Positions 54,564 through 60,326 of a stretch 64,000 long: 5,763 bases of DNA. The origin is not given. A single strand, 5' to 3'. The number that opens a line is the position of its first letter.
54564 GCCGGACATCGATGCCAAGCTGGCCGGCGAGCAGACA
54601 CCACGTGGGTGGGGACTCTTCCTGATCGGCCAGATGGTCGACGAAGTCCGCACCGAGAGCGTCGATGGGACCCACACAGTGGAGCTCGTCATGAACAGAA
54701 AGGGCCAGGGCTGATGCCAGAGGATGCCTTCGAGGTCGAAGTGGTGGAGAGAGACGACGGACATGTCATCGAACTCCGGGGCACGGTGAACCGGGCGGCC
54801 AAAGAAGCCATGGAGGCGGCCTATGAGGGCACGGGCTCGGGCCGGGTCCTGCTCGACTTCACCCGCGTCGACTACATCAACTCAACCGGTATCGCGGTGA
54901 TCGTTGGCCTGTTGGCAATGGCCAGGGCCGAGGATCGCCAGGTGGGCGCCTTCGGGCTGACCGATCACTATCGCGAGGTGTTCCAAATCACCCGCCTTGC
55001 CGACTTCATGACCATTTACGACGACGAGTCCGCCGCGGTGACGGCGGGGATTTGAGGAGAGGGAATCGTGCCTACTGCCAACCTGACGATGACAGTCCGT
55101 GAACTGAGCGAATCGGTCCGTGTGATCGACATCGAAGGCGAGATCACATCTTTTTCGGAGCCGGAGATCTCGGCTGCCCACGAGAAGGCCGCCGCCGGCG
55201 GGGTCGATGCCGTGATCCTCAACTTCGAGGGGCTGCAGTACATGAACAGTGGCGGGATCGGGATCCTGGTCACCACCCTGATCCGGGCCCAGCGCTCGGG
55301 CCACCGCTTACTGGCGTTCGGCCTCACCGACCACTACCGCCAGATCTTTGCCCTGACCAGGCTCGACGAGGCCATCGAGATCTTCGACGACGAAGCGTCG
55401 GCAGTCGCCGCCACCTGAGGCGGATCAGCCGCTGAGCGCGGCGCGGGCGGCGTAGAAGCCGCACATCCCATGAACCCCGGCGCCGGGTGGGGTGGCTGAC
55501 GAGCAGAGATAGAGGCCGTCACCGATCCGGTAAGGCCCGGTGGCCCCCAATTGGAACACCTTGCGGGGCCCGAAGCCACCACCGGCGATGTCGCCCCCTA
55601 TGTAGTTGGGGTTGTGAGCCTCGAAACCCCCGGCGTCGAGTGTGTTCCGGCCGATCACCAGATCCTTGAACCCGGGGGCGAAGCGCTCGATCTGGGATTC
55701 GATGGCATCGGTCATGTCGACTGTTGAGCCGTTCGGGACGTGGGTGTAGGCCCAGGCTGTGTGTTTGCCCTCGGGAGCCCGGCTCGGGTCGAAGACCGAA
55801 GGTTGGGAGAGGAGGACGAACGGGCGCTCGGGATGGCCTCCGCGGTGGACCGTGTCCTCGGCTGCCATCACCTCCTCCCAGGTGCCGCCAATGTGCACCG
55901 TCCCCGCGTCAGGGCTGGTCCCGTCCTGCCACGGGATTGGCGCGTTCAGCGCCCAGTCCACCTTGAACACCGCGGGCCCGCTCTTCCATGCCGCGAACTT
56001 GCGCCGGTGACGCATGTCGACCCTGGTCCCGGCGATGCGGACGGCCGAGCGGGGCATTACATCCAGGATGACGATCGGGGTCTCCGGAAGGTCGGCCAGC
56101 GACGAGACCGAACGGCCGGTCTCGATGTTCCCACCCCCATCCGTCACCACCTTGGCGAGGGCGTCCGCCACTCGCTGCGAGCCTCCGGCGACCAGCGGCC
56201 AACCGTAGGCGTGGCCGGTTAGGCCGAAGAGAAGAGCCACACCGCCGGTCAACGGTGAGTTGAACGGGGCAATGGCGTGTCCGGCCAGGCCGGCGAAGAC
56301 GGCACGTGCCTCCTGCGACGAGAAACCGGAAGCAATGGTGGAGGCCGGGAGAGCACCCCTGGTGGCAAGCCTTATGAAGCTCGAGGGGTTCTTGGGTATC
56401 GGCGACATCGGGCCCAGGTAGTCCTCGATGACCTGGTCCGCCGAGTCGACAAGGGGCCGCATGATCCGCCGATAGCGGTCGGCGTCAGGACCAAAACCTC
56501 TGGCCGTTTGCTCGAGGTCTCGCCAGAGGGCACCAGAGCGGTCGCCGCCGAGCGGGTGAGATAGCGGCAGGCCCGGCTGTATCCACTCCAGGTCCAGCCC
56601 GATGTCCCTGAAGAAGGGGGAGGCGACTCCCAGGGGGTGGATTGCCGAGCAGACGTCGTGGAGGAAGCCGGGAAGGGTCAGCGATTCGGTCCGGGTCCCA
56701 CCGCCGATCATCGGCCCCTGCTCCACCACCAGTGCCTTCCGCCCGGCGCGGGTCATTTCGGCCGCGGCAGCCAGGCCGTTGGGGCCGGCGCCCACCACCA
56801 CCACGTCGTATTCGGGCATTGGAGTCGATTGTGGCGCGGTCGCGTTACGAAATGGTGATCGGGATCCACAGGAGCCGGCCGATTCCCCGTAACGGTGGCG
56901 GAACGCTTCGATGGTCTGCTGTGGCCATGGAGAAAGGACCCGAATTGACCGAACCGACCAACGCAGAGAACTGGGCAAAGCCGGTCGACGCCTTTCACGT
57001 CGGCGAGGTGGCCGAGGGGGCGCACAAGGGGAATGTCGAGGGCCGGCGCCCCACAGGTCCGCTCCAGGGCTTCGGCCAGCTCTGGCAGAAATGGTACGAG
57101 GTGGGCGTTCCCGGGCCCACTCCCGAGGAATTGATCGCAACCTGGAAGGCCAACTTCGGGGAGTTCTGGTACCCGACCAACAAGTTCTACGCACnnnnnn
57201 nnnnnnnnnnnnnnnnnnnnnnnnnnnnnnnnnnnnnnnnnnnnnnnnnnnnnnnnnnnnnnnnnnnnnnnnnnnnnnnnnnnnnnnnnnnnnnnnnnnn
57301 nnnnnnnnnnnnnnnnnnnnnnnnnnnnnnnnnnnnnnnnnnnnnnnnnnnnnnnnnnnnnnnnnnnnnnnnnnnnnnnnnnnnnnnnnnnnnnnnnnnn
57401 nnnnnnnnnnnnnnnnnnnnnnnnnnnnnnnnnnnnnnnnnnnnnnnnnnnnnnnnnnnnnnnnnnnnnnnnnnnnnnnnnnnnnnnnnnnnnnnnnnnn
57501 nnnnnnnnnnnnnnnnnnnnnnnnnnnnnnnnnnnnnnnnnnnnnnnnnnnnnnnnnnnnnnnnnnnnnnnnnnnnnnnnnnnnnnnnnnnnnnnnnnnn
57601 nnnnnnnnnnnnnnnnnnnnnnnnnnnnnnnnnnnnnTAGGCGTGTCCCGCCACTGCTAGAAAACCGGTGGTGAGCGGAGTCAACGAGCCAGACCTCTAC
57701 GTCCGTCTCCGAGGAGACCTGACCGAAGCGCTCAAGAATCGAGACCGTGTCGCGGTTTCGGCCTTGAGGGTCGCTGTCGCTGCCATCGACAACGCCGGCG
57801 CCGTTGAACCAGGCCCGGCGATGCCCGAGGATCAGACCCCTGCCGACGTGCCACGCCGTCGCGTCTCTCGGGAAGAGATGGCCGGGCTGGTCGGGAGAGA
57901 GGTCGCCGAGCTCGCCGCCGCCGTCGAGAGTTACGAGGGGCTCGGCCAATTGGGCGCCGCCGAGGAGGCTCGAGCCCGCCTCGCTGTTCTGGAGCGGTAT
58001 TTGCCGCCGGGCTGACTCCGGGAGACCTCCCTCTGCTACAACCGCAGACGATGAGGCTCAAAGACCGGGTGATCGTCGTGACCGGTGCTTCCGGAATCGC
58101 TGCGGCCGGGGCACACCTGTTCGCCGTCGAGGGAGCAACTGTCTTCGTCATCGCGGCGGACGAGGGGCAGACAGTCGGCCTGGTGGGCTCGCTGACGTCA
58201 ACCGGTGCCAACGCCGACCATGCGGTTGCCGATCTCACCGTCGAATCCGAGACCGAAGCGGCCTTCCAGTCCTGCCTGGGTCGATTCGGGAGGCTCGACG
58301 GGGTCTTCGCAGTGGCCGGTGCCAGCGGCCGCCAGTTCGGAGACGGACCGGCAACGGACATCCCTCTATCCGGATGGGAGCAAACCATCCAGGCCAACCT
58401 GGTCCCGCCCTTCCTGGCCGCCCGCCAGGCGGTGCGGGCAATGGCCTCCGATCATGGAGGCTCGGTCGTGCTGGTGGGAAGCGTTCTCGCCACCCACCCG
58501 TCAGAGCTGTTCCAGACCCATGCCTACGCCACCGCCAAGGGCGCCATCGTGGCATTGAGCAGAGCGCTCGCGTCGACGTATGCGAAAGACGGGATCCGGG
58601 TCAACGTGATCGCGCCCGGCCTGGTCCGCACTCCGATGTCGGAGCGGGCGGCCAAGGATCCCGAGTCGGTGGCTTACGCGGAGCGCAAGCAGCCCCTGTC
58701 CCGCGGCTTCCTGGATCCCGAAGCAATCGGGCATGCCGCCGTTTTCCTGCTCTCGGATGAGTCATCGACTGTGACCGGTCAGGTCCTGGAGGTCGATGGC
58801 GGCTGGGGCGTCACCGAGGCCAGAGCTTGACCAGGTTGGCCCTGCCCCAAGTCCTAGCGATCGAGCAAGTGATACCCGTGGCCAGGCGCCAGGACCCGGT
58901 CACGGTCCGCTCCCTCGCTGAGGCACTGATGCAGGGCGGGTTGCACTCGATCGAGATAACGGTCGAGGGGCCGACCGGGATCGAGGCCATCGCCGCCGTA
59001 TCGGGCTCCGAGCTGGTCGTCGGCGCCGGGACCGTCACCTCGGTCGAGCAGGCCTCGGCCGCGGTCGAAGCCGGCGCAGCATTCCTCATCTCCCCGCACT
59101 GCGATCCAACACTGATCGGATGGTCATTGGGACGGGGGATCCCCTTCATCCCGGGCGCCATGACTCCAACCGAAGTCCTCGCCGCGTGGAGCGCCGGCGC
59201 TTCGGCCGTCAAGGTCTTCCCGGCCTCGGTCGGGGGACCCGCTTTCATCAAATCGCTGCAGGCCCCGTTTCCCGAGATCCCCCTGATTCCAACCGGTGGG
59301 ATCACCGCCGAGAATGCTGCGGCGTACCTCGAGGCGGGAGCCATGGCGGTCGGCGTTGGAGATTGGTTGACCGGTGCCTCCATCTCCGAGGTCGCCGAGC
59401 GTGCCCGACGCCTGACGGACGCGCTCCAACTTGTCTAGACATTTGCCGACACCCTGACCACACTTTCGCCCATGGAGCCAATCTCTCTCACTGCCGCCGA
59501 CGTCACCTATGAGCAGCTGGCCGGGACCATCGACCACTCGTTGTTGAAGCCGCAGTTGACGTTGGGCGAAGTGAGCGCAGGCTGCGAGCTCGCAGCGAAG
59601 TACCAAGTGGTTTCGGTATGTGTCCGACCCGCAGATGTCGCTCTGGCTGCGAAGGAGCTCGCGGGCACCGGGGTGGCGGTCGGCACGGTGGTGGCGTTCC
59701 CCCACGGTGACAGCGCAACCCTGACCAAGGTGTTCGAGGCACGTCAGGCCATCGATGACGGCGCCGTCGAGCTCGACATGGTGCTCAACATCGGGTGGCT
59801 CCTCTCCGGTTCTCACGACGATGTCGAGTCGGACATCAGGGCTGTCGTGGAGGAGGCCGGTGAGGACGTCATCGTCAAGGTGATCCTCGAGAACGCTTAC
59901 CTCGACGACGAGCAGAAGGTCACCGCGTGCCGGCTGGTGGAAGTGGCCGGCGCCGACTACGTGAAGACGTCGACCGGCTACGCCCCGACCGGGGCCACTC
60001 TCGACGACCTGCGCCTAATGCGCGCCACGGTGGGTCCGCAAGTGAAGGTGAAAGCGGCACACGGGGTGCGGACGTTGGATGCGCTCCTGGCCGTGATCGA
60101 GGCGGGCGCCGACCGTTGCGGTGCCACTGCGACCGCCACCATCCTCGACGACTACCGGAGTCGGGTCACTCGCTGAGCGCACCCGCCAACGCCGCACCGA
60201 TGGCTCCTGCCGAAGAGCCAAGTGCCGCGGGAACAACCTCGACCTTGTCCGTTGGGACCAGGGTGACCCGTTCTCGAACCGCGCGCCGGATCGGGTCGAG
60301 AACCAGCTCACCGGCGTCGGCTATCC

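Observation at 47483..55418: Five translationally coupled, output-less membrane 'sensor module' paralogs upstream of one SpoIIE-phosphatase/kinase fusion and two STAS proteins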

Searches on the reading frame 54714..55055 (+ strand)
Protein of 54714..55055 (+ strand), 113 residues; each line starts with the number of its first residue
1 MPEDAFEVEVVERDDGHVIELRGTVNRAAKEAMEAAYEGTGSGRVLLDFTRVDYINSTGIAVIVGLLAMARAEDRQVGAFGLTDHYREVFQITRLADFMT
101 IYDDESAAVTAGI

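Call 5: search_protein_families(library=pfam, proteins=[window:54714-55055:+], max_evalue=0.1)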
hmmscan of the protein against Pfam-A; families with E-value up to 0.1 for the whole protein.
window:54714-55055:+ (113 aa): 4 families
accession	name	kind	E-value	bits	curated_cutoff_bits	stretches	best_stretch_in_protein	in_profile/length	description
PF01740.26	STAS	-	3.6e-10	40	22.6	1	25-108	19-106/106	STAS domain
PF13466.11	STAS_2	-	7.6e-08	32.9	29.2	1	20-95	2-79/80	STAS domain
PF16912.11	Glu_dehyd_C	-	0.036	14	34.9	1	28-69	93-134/211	Glucose dehydrogenase C-terminus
PF10785.14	NADH-u_ox-rdase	-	0.089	13.9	25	0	44-104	15-77/87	NADH-ubiquinone oxidoreductase complex I, 21 kDa subunit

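Call 6: search_protein_families(library=ncbifam, proteins=[window:54714-55055:+], max_evalue=0.1)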
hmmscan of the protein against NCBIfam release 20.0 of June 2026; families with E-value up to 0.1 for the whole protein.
window:54714-55055:+ (113 aa): 5 families
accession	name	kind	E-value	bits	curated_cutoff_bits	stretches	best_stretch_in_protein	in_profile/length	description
TIGR00377.1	ant_ant_sig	superfamily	2.3e-12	46.7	53.45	1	6-105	3-106/108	anti-sigma factor antagonist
TIGR02886.1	spore_II_AA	equivalog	2.1e-07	30.9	114.75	1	18-108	11-105/106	anti-sigma F factor antagonist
NF033618.0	mlaB_1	equivalog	7.6e-05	23.1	90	1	15-97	8-90/94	lipid asymmetry maintenance protein MlaB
NF047705.1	slr1659_superfam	superfamily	0.0068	16.7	100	1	31-74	38-80/111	slr1659 superfamily regulator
NF002134.0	PRK00971.1-4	equivalog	0.0079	15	557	1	11-77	324-392/429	glutaminase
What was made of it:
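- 54714..55055 (+): STAS protein 1 (anti-sigma-factor antagonist type). Its start overlaps the phosphatase stop by 1 nt (TGATG). Pfam STAS 3.6e-10 and NCBIfam ant_ant_sig (calls 5, 6).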

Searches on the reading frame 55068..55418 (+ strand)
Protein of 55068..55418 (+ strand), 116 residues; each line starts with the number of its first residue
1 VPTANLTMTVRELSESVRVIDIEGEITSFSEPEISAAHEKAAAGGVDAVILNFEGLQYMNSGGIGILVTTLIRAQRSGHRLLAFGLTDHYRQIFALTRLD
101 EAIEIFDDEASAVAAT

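Call 5: search_protein_families(library=pfam, proteins=[window:55068-55418:+], max_evalue=0.1)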
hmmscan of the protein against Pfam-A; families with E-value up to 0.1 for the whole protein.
window:55068-55418:+ (116 aa): 2 families
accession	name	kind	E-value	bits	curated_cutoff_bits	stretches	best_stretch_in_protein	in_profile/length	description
PF01740.26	STAS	-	1.1e-13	51.3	22.6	1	14-112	7-106/106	STAS domain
PF13466.11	STAS_2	-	2.3e-08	34.5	29.2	1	21-100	2-80/80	STAS domain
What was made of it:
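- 55068..55418 (+): STAS protein 2. Pfam STAS 1.1e-13 (call 5).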

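Call 6: search_protein_families(library=ncbifam, proteins=[window:55068-55418:+], max_evalue=0.1)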
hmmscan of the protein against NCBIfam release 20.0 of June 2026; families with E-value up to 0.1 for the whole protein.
window:55068-55418:+ (116 aa): 4 families
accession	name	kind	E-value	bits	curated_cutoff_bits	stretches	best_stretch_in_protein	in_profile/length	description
TIGR00377.1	ant_ant_sig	superfamily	1.6e-14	53.7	53.45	1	12-108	8-105/108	anti-sigma factor antagonist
TIGR02886.1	spore_II_AA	equivalog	6.7e-09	35.7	114.75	1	14-112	6-105/106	anti-sigma F factor antagonist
NF047705.1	slr1659_superfam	superfamily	0.00054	20.2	100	1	33-80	35-83/111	slr1659 superfamily regulator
NF033618.0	mlaB_1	equivalog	0.017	15.5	90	1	48-103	37-92/94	lipid asymmetry maintenance protein MlaB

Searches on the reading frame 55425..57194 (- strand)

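Call 11: search_protein_families(library=pfam, proteins=[window:55425-57194:-], max_evalue=0.01)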
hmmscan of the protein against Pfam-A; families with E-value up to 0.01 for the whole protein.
window:55425-57194:- (589 aa): 10 families
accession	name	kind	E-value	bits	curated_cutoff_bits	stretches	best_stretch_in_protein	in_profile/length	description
PF13450.12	NAD_binding_8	-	1.6e-09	38.3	21.9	1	133-186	1-52/68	NAD(P)-binding Rossmann-like domain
PF12831.13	FAD_oxidored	-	9.6e-08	32.2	27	1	130-167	1-38/416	FAD dependent oxidoreductase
PF01266.30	DAO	-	4.5e-07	30.2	27.9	1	130-171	1-42/353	FAD dependent oxidoreductase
PF00890.30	FAD_binding_2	-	2e-06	27.7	20.4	1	130-167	1-38/414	FAD binding domain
PF01946.23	Thi4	-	3.1e-06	27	26.2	1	128-167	17-57/235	Thi4 family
PF01593.30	Amino_oxidase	-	1.3e-05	25.2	19.8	1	140-368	3-230/443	Flavin containing amine oxidoreductase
PF03486.20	HI0933_like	-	0.00015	21.7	50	1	130-164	2-36/244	HI0933-like protein Rossmann domain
PF07992.20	Pyr_redox_2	-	0.00023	21.1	26.1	1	129-164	1-36/291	Pyridine nucleotide-disulphide oxidoreductase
PF01494.25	FAD_binding_3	-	0.00024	20.9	22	1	128-159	1-32/349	FAD binding domain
PF13738.12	Pyr_redox_3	-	0.0027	17.4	30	1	132-161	1-31/305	Pyridine nucleotide-disulphide oxidoreductase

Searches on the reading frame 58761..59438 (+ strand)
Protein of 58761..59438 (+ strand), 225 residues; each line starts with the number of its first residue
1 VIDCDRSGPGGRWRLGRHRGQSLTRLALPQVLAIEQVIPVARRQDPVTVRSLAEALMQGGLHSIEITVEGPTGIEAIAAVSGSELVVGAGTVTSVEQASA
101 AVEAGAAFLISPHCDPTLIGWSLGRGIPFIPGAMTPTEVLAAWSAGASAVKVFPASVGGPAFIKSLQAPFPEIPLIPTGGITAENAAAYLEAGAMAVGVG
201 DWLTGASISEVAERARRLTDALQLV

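Call 77: search_protein_families(library=pfam, proteins=[window:58761-59438:+], max_evalue=0.001)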
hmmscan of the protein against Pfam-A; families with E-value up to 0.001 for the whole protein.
window:58761-59438:+ (225 aa): 3 families
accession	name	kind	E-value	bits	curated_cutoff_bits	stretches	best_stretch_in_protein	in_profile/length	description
PF01081.25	Aldolase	-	7.3e-41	140.2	27.8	1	32-208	5-184/196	KDPG and KHG aldolase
PF02581.23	TMP-TENI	-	0.00015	21.6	27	0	154-199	133-176/180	Thiamine monophosphate synthase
PF01180.27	DHO_dh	-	0.00073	19.2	27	0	168-203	235-272/291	Dihydroorotate dehydrogenase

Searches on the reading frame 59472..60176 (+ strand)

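Call 77: search_protein_families(library=pfam, proteins=[window:59472-60176:+], max_evalue=0.001)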
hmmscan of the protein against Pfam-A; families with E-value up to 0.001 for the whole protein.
window:59472-60176:+ (234 aa): 1 family
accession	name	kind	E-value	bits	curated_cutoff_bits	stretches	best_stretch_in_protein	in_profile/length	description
PF01791.15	DeoC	-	1.2e-13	51.7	23.8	1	29-212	15-211/229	DeoC/LacD family aldolase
